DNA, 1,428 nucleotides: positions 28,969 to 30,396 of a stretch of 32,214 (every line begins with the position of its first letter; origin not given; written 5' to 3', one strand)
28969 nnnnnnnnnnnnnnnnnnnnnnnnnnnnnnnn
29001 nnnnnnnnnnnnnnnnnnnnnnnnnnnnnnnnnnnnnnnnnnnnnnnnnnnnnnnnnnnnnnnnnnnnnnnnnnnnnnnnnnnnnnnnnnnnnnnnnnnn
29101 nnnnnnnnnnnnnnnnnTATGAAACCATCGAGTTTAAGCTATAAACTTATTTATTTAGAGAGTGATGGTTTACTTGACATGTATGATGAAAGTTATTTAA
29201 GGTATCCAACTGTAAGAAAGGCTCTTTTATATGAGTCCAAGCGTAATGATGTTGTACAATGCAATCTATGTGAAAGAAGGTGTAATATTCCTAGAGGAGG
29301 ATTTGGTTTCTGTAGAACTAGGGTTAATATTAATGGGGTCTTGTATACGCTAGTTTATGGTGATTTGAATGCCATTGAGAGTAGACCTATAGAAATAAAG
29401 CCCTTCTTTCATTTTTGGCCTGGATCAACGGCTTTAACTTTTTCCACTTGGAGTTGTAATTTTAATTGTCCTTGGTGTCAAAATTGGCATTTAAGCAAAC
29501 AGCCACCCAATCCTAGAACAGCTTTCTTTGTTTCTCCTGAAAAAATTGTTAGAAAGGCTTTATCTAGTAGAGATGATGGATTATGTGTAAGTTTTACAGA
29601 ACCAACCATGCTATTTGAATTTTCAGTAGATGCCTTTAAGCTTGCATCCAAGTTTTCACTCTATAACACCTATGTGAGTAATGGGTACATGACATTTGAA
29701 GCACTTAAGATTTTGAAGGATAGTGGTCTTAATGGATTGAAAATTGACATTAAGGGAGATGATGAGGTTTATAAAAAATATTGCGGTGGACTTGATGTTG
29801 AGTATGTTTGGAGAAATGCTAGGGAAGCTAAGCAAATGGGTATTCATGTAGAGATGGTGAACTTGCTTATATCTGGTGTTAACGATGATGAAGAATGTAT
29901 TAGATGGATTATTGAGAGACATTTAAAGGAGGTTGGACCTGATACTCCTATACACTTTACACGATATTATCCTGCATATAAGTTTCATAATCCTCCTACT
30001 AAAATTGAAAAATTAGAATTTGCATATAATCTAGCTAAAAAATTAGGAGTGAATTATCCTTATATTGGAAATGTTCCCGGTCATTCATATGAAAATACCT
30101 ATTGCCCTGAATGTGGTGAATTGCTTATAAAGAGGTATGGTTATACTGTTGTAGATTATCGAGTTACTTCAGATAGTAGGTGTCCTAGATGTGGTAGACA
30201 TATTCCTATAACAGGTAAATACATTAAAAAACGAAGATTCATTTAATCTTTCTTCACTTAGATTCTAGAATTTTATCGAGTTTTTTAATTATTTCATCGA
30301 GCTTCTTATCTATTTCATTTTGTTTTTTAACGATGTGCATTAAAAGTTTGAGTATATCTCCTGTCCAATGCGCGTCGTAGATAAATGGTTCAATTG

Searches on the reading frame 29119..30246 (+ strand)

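Call 50: search_protein_families(library=pfam, proteins=[window:29119-30246:+], max_evalue=0.001)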
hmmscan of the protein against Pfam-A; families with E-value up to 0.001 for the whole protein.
window:29119-30246:+ (375 aa): 2 families
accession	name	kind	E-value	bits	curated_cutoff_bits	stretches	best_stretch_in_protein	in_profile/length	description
PF04055.27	Radical_SAM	-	1.9e-21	77.4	29.5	1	113-259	7-161/166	Radical SAM superfamily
PF01396.24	Zn_ribbon_Top1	-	0.00055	20.1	32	0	328-341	3-16/39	Topoisomerase DNA binding C4 zinc finger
